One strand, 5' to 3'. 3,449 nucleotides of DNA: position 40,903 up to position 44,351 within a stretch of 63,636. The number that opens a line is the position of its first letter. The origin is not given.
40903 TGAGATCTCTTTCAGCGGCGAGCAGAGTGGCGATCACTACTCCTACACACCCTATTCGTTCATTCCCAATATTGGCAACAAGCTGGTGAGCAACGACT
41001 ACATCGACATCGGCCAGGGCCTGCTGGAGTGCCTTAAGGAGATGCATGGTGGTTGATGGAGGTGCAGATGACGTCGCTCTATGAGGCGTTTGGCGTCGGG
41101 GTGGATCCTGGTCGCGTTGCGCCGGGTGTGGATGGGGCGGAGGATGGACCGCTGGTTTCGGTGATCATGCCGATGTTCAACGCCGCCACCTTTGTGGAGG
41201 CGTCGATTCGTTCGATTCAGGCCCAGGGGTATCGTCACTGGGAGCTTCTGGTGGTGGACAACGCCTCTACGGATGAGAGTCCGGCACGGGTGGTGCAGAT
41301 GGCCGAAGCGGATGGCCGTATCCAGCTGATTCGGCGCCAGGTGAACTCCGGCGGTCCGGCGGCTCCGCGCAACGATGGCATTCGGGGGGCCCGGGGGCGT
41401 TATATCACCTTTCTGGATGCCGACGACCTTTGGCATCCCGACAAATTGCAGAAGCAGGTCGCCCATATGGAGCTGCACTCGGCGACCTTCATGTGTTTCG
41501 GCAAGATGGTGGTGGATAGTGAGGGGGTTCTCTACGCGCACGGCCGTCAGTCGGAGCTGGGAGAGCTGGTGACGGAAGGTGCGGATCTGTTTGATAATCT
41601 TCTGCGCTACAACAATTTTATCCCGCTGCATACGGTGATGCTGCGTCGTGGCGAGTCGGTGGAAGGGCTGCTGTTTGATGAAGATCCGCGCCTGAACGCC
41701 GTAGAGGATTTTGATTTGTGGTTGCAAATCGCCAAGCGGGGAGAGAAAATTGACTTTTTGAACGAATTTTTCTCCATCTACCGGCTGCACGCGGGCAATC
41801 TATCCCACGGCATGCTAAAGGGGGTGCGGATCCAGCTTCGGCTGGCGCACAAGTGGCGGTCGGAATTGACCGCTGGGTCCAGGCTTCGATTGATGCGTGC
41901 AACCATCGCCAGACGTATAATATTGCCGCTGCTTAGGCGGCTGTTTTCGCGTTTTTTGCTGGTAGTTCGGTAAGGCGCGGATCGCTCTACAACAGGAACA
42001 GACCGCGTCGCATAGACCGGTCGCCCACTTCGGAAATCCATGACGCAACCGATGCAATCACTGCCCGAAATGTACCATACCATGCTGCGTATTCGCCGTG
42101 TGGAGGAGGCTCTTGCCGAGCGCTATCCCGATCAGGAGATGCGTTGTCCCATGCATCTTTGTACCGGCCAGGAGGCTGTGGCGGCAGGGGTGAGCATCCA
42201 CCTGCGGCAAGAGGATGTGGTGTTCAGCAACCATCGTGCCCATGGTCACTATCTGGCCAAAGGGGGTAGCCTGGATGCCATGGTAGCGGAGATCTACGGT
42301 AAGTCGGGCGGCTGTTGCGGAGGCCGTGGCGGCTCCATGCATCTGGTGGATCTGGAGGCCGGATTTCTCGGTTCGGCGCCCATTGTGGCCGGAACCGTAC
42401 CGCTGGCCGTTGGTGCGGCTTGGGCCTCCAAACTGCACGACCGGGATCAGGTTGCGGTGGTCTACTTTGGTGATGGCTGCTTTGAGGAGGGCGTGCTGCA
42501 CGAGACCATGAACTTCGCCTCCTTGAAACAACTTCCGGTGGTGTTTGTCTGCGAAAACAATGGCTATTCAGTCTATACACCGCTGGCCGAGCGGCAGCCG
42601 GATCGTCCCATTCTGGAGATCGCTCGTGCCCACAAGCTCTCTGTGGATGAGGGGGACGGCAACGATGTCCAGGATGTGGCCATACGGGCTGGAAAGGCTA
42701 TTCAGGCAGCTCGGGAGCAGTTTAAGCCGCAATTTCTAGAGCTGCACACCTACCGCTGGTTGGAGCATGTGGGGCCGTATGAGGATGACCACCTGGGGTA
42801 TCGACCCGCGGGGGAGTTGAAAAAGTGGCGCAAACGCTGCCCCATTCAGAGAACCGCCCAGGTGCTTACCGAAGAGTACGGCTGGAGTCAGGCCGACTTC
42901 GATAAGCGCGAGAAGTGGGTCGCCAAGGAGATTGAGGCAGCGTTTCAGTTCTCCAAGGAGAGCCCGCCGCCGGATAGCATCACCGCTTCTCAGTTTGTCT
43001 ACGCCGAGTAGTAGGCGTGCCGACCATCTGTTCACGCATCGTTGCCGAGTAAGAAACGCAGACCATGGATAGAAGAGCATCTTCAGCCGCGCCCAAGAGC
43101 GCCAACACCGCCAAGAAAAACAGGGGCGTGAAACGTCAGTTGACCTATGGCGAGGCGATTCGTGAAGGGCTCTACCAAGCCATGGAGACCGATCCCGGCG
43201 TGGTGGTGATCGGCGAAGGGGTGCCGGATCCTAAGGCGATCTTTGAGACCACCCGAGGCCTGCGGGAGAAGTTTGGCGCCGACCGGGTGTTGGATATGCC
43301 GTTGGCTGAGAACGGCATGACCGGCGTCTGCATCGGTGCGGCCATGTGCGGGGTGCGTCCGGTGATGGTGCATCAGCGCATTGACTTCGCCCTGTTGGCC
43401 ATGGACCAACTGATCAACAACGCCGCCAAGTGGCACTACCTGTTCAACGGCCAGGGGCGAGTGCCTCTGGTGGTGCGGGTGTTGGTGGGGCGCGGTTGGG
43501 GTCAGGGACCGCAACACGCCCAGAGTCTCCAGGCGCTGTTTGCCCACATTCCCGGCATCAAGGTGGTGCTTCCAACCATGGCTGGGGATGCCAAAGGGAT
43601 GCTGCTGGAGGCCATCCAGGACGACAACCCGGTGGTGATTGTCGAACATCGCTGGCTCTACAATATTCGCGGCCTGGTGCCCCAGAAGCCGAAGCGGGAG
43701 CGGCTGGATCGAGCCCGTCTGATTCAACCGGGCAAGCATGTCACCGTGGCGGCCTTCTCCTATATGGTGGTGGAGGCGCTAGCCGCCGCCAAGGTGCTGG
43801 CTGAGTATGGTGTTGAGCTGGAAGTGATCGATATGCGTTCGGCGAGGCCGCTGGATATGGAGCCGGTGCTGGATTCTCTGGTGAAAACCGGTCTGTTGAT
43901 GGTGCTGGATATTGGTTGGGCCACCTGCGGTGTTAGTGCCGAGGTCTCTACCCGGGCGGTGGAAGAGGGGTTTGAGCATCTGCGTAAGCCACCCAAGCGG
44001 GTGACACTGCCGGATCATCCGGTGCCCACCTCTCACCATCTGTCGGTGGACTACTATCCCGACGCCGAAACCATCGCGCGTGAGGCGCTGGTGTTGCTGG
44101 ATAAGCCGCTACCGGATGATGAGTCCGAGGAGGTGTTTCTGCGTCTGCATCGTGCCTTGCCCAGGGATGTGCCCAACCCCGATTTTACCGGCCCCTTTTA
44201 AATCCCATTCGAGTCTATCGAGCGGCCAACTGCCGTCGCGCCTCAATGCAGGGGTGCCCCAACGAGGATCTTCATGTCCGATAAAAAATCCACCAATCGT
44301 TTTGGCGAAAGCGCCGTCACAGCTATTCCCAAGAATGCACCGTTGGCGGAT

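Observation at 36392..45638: Tightly packed operon that looks like a pathway for an unrecognised CMP-activated, possibly branched-chain sugar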

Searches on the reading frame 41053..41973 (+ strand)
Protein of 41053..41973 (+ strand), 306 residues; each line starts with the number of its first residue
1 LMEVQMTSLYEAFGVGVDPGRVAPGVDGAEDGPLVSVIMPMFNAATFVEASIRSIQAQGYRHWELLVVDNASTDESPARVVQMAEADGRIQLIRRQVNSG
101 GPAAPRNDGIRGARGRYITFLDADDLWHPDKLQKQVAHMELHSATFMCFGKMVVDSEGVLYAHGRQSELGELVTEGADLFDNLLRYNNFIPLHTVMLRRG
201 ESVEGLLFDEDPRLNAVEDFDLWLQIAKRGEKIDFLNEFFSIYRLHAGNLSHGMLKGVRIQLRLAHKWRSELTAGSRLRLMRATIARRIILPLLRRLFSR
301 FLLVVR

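Call 3: search_protein_families(library=pfam, proteins=[window:41053-41973:+])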
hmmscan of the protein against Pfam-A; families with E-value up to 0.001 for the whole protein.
window:41053-41973:+ (306 aa): 4 families
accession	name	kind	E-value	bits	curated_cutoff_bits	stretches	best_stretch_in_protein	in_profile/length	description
PF00535.33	Glycos_transf_2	-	1.3e-33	116.8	23.3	1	36-171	1-132/168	Glycosyl transferase family 2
PF10111.15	Glyco_tranf_2_2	-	2.9e-16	60.2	27.3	1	36-260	1-230/276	Glycosyltransferase like family 2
PF13641.12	Glyco_tranf_2_3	-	1.7e-12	48.3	27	1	35-236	3-204/230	Glycosyltransferase like family 2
PF13632.12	Glyco_trans_2_3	-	0.00014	22.2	27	1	117-238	1-118/198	Glycosyl transferase family group 2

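Call 4: search_protein_families(library=ncbifam, proteins=[window:41053-41973:+])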
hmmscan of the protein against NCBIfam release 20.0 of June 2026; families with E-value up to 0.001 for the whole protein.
window:41053-41973:+ (306 aa): 24 families
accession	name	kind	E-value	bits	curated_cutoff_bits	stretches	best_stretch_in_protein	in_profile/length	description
NF047683.1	TeichurnBiosyTuaG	equivalog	2.1e-42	145.5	400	1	32-259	5-219/252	teichuronic acid biosynthesis protein TuaG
NF053739.1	GlytfEpsEBac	equivalog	1.2e-23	83.5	450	1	33-238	1-197/265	glycosyltransferase EpsE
TIGR04017.1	WcaA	equivalog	1.1e-20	74.4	495.75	1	31-226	3-188/279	colanic acid biosynthesis glycosyltransferase WcaA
NF007482.0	PRK10073.1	equivalog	1.1e-20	73.9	423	1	32-134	5-105/334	glycosyltransferase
NF007453.0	PRK10018.1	equivalog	1.3e-20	74.2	382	1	30-226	3-189/280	colanic acid biosynthesis glycosyltransferase WcaA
NF050050.1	ProtGlycPglI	equivalog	1.4e-17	64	500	1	33-161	2-128/306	GalNAc(5)-diNAcBac-PP-undecaprenol beta-1,3-glucosyltransferase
NF041875.1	EPS_EpsD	equivalog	1.5e-16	60.7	370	1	35-157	1-121/325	exopolysaccharide biosynthesis glycosyltransferase EpsD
TIGR03965.1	mycofact_glyco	equivalog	3.6e-15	55.8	280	1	18-140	59-180/467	mycofactocin biosynthesis glycosyltransferase MftF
TIGR03937.1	PgaC_IcaA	equivalog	7.9e-14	51.4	422.3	1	30-142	42-153/407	poly-beta-1,6-N-acetyl-D-glucosamine synthase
TIGR03111.1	glyc2_xrt_Gpos1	hypoth_equivalog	1.9e-11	43.5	363.95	1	31-166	47-183/439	TIGR03111 family XrtG-associated glycosyltransferase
TIGR04283.1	glyco_like_mftF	equivalog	9.8e-11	41.7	182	1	35-150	1-108/221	TIGR04283 family arsenosugar biosynthesis glycosyltransferase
NF038299.1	EPS_HpsN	equivalog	3e-10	39.6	425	1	33-139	1-106/317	hormogonium polysaccharide biosynthesis glycosyltransferase HpsN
NF038302.1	EPS_HpsE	equivalog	3.1e-10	39.5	300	1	36-142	4-114/307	hormogonium polysaccharide biosynthesis glycosyltransferase HpsE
NF045692.1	OglycostaseCruG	equivalog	2.3e-08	33.4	600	1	34-94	42-102/386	2'-O-glycosyltransferase CruG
TIGR04242.1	nodulat_NodC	equivalog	1.1e-07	31.1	550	1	28-142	43-159/395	chitooligosaccharide synthase NodC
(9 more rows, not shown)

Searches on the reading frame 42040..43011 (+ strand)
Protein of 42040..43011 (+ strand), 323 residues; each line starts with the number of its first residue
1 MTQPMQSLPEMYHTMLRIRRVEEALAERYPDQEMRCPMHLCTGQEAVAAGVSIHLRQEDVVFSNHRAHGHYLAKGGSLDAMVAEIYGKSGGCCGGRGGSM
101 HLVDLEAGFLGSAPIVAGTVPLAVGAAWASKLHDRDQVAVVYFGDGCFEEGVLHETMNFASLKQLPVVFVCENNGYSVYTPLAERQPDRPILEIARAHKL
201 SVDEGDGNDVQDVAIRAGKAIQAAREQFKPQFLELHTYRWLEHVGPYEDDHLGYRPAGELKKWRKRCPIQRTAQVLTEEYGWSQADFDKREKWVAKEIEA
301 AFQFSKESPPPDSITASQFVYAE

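Call 3: search_protein_families(library=pfam, proteins=[window:42040-43011:+])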
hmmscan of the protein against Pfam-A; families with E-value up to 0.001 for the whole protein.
window:42040-43011:+ (323 aa): 4 families
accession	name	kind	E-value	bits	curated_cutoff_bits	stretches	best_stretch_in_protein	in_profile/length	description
PF00676.26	E1_dh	-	4.2e-61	207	22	1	14-311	2-297/300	Dehydrogenase E1 component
PF02775.26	TPP_enzyme_C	-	9.4e-05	22.7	21.9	1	119-177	33-85/151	Thiamine pyrophosphate enzyme, C-terminal TPP binding domain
PF00456.26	Transketolase_N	-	0.00034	20.1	22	1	136-237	144-243/334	Transketolase, thiamine diphosphate binding domain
PF13292.11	DXP_synthase_N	-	0.0006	19.6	21.2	1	120-180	117-177/274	1-deoxy-D-xylulose-5-phosphate synthase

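Call 4: search_protein_families(library=ncbifam, proteins=[window:42040-43011:+])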
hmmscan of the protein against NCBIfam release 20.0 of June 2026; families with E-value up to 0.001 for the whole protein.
window:42040-43011:+ (323 aa): 5 families
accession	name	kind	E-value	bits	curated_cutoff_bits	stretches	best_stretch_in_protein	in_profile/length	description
TIGR03182.1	PDH_E1_alph_y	equivalog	7.2e-85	284.7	393.85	1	8-321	4-314/315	pyruvate dehydrogenase (acetyl-transferring) E1 component subunit alpha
TIGR03181.1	PDH_E1_alph_x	equivalog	1.6e-53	181.8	411.35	1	6-323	24-329/341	pyruvate dehydrogenase (acetyl-transferring) E1 component subunit alpha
NF004559.0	PRK05899.2-5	equivalog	1.7e-05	23.3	488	1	120-215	132-228/627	transketolase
TIGR00232.1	tktlase_bact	equivalog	4.4e-05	22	682.25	1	135-308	135-315/654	transketolase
NF006203.0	PRK08327.1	equivalog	0.00092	17.8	456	0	117-175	431-489/571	thiamine pyrophosphate-requiring protein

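Call 45: search_solved_structures(query=window:42040-43011:+, max_evalue=1e-20)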
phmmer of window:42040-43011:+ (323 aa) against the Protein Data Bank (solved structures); distinct sequences matched with E-value up to 1e-20: 22.
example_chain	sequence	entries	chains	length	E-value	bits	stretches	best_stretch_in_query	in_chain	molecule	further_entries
1ni4_A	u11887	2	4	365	4.3e-40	141.1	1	11-314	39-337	Pyruvate dehydrogenase E1 component: Alpha subunit | Pyruvate dehydrogenase E1 component subunit alpha, somatic form, mitochondrial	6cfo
2ozl_A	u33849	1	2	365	4.3e-40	141.1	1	11-314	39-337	Pyruvate dehydrogenase E1 component alpha subunit, somatic form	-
3exf_A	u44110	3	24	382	4.6e-40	141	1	11-313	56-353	Pyruvate dehydrogenase E1 component subunit alpha, somatic form, mitochondrial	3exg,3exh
3exe_A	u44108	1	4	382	4.9e-40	140.9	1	11-313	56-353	Pyruvate dehydrogenase E1 component subunit alpha, somatic form, mitochondrial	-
6cer_A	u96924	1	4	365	1.1e-39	139.7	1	11-314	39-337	Pyruvate dehydrogenase E1 component subunit alpha, somatic form, mitochondrial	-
3exi_A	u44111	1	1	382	1.3e-39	139.5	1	11-313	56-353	Pyruvate dehydrogenase E1 component subunit alpha, somatic form, mitochondrial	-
2j9f_A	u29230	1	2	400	2.7e-34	122.1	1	4-316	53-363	2-OXOISOVALERATE DEHYDROGENASE ALPHA SUBUNIT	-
1dtw_A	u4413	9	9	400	3.5e-33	118.4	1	4-316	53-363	BRANCHED-CHAIN ALPHA-KETO ACID DEHYDROGENASE ALPHA SUBUNIT | 2-OXOISOVALERATE DEHYDROGENASE ALPHA SUBUNIT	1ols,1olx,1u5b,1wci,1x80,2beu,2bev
1x7x_A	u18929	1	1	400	3.7e-33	118.3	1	4-316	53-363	2-oxoisovalerate dehydrogenase alpha subunit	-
1x7w_A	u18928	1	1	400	3.8e-33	118.3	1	4-316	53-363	2-oxoisovalerate dehydrogenase alpha subunit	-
1x7z_A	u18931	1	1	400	4.2e-33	118.1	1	4-316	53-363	2-oxoisovalerate dehydrogenase alpha subunit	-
1x7y_A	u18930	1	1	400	4.3e-33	118.1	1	4-316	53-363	2-oxoisovalerate dehydrogenase alpha subunit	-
1olu_A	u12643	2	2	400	4.9e-33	117.9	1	4-316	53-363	2-OXOISOVALERATE DEHYDROGENASE ALPHA SUBUNIT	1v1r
2bff_A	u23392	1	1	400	6.7e-33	117.5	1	4-316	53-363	2-OXOISOVALERATE DEHYDROGENASE ALPHA SUBUNIT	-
1v16_A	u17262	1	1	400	1.7e-32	116.1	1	4-316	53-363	2-OXOISOVALERATE DEHYDROGENASE ALPHA SUBUNIT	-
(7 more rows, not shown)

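Call 76: search_solved_structures(query=window:42040-43011:+, max_evalue=1e-38, show_alignments=1)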
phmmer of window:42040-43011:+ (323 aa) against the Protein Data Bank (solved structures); distinct sequences matched with E-value up to 1e-38: 6.
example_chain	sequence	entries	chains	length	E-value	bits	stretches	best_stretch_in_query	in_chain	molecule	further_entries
1ni4_A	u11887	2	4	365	4.3e-40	141.1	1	11-314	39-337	Pyruvate dehydrogenase E1 component: Alpha subunit | Pyruvate dehydrogenase E1 component subunit alpha, somatic form, mitochondrial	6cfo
2ozl_A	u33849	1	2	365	4.3e-40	141.1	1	11-314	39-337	Pyruvate dehydrogenase E1 component alpha subunit, somatic form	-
3exf_A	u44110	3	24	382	4.6e-40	141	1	11-313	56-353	Pyruvate dehydrogenase E1 component subunit alpha, somatic form, mitochondrial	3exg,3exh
3exe_A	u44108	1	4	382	4.9e-40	140.9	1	11-313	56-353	Pyruvate dehydrogenase E1 component subunit alpha, somatic form, mitochondrial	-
6cer_A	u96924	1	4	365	1.1e-39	139.7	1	11-314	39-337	Pyruvate dehydrogenase E1 component subunit alpha, somatic form, mitochondrial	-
3exi_A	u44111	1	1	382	1.3e-39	139.5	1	11-313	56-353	Pyruvate dehydrogenase E1 component subunit alpha, somatic form, mitochondrial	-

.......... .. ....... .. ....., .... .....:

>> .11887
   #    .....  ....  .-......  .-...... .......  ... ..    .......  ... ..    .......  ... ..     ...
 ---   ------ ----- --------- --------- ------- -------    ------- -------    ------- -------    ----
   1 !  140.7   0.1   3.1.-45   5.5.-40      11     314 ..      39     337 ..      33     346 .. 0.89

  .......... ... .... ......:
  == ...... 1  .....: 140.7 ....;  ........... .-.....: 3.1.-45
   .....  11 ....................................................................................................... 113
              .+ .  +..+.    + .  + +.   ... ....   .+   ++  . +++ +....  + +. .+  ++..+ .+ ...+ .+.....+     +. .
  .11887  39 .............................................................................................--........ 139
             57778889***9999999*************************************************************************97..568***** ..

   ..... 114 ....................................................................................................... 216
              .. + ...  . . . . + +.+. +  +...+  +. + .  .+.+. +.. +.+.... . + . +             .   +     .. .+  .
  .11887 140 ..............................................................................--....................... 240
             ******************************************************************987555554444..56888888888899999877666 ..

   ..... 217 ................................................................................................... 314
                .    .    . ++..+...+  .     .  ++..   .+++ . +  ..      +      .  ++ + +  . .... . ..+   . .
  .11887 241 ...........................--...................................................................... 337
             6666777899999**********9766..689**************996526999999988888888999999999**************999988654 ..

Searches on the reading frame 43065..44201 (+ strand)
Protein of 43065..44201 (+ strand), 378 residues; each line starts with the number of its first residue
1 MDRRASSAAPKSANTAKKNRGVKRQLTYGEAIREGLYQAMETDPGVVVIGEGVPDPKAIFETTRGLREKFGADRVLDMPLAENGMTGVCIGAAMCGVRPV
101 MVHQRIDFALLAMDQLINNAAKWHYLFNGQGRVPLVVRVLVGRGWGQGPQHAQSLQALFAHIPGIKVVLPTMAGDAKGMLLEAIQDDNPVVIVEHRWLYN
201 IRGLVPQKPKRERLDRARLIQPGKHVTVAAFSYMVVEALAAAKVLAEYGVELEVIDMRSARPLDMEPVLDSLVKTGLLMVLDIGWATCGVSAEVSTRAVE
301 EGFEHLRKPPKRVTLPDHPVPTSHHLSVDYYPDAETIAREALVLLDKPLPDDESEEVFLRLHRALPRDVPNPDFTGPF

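Call 3: search_protein_families(library=pfam, proteins=[window:43065-44201:+])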
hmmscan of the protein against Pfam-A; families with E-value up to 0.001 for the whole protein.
window:43065-44201:+ (378 aa): 2 families
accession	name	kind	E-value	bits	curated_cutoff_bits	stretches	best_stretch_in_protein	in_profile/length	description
PF02779.29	Transket_pyr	-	4.1e-32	111.7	27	1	25-200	2-173/174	Transketolase, pyrimidine binding domain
PF02780.25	Transketolase_C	-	3.9e-29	101.5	25.9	1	216-337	2-124/124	Transketolase, C-terminal domain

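Call 4: search_protein_families(library=ncbifam, proteins=[window:43065-44201:+])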
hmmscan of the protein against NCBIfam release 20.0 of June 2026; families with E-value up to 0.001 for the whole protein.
window:43065-44201:+ (378 aa): 7 families
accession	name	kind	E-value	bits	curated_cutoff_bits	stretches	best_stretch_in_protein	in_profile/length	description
NF006667.0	PRK09212.1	subfamily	5e-87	291.8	321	1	25-339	3-317/327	pyruvate dehydrogenase complex E1 component subunit beta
NF008854.0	PRK11892.1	equivalog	2.6e-81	273.7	454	1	13-337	129-454/464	pyruvate dehydrogenase complex E1 component subunit beta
NF004559.0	PRK05899.2-5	equivalog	1.6e-13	49.8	488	1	7-300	303-580/627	transketolase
TIGR00204.1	dxs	equivalog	4.3e-13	48.7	465.95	1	17-323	301-591/616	1-deoxy-D-xylulose-5-phosphate synthase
NF008968.0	PRK12315.1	subfamily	2e-12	46.2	510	1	15-293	269-532/582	1-deoxy-D-xylulose-5-phosphate synthase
NF003933.0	PRK05444.2-2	equivalog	3.3e-09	35.8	395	1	13-282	280-541/606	1-deoxy-D-xylulose-5-phosphate synthase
NF004556.0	PRK05899.2-2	equivalog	7.3e-06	24.5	575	1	218-304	514-599/639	transketolase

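Call 77: search_solved_structures(query=window:43065-44201:+, max_evalue=1e-40, show_alignments=1)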
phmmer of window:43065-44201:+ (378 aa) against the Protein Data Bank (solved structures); distinct sequences matched with E-value up to 1e-40: 12.
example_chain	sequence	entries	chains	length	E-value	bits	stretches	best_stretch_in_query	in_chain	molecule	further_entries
1ni4_B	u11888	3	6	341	3.6e-65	223.7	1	24-335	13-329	Pyruvate dehydrogenase E1 component: Beta subunit | Pyruvate dehydrogenase E1 component subunit beta | Pyruvate dehydrogenase E1 component subunit beta, mitocho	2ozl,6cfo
6cer_B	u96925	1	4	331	4.6e-65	223.3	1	25-335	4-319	Pyruvate dehydrogenase E1 component subunit beta, mitochondrial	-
3exe_B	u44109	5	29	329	6.3e-65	222.9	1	25-335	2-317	Pyruvate dehydrogenase E1 component subunit beta, mitochondrial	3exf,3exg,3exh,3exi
1ik6_A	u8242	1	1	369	6.9e-57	196.4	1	20-338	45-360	pyruvate dehydrogenase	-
3duf_B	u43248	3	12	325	1.9e-56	195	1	25-328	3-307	Pyruvate dehydrogenase E1 component subunit beta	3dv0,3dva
1w85_B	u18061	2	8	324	2.2e-56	194.7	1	25-328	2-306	PYRUVATE DEHYDROGENASE E1 COMPONENT, BETA SUBUNIT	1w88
1um9_B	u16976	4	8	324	1.1e-54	189.2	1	27-324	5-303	2-oxo acid dehydrogenase beta subunit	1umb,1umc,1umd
2bp7_B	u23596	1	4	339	6.6e-51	176.7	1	26-334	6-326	2-OXOISOVALERATE DEHYDROGENASE BETA SUBUNIT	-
1qs0_B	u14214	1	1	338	6.8e-51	176.7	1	26-334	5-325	2-OXOISOVALERATE DEHYDROGENASE BETA-SUBUNIT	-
1dtw_B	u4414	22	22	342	9.4e-49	169.6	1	21-333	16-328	BRANCHED-CHAIN ALPHA-KETO ACID DEHYDROGENASE BETA SUBUNIT | 2-OXOISOVALERATE DEHYDROGENASE BETA SUBUNIT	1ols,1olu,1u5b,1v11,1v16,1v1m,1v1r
2j9f_B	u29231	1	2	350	1e-48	169.5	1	21-333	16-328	2-OXOISOVALERATE DEHYDROGENASE BETA SUBUNIT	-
1olx_B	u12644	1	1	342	7.8e-48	166.6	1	21-333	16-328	2-OXOISOVALERATE DEHYDROGENASE BETA SUBUNIT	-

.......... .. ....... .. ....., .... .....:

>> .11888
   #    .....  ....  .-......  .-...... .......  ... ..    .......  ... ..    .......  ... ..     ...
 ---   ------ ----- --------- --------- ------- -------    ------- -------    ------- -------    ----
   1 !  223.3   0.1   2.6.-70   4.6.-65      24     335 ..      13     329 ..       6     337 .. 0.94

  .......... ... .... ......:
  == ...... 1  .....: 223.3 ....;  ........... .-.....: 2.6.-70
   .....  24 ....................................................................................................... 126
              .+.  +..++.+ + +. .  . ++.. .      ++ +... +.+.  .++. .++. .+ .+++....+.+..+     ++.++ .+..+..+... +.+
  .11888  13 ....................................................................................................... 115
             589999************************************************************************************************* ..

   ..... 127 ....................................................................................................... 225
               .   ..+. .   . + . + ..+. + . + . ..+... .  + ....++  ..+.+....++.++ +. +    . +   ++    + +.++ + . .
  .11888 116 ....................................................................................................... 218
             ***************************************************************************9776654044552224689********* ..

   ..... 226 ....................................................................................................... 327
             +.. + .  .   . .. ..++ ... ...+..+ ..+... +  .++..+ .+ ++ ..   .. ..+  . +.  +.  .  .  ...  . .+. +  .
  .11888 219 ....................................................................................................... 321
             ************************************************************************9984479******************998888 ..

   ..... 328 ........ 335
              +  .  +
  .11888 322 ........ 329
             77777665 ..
